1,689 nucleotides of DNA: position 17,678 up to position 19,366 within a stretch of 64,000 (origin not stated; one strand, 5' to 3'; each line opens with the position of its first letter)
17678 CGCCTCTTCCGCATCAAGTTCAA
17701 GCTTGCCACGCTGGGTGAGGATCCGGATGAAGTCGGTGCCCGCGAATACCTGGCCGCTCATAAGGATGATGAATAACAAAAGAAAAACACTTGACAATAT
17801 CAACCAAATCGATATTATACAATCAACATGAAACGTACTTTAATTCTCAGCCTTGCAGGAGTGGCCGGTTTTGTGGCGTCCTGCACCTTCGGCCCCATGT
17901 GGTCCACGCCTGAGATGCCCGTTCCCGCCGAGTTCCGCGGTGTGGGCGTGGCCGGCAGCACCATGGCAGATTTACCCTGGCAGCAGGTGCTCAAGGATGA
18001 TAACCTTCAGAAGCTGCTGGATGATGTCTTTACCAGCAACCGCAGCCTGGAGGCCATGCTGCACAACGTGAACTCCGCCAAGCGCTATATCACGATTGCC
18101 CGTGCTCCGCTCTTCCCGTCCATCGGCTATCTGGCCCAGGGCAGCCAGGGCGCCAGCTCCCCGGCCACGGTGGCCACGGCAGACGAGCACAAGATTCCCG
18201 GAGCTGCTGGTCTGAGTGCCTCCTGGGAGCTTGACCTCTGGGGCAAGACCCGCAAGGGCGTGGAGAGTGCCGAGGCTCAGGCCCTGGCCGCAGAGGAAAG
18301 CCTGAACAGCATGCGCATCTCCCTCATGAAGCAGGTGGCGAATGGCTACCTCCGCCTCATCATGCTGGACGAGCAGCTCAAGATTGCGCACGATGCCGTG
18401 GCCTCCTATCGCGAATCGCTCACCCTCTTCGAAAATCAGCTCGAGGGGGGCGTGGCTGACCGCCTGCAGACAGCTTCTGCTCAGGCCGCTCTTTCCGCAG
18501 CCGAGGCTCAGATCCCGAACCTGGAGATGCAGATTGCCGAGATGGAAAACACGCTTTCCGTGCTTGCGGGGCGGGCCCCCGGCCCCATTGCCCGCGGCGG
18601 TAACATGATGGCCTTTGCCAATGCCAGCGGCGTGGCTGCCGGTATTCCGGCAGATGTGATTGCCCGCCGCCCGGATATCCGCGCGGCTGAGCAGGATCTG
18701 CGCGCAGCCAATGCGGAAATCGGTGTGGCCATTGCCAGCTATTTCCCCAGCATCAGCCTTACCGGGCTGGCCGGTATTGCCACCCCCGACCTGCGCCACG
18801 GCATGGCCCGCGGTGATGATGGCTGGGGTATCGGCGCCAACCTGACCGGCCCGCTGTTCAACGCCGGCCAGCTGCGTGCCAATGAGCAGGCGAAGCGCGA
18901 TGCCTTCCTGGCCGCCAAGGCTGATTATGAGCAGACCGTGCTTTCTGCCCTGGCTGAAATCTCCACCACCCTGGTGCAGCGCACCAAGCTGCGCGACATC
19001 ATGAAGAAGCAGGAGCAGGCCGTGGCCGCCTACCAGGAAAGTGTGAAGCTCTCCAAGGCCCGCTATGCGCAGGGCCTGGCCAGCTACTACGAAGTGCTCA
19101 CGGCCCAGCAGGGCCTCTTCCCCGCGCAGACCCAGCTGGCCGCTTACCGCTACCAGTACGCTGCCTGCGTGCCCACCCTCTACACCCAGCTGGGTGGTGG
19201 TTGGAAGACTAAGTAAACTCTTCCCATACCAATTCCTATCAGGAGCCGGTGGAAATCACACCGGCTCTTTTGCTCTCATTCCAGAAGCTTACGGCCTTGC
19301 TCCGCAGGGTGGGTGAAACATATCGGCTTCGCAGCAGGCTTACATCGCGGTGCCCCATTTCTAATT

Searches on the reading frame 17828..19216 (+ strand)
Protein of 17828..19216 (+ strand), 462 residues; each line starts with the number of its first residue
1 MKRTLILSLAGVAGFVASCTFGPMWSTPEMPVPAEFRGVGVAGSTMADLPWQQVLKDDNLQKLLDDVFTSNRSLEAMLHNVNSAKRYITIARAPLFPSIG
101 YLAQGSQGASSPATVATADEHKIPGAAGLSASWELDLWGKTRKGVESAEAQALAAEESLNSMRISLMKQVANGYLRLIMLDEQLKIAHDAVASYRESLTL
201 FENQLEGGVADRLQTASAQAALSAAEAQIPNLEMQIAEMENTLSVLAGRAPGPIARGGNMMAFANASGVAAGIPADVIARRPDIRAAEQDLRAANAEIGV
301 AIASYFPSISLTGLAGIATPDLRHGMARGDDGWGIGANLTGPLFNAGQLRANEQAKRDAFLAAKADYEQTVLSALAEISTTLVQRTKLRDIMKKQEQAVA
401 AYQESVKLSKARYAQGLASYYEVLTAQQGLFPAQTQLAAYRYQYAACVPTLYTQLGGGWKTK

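Call 49: search_protein_families(library=pfam, proteins=[window:17828-19216:+], max_evalue=0.0001)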
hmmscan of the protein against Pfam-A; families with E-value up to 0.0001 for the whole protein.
window:17828-19216:+ (462 aa): 1 family
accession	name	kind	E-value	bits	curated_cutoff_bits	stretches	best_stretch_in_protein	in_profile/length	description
PF02321.23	OEP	-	3.2e-51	174.2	22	2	277-451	8-182/187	Outer membrane efflux protein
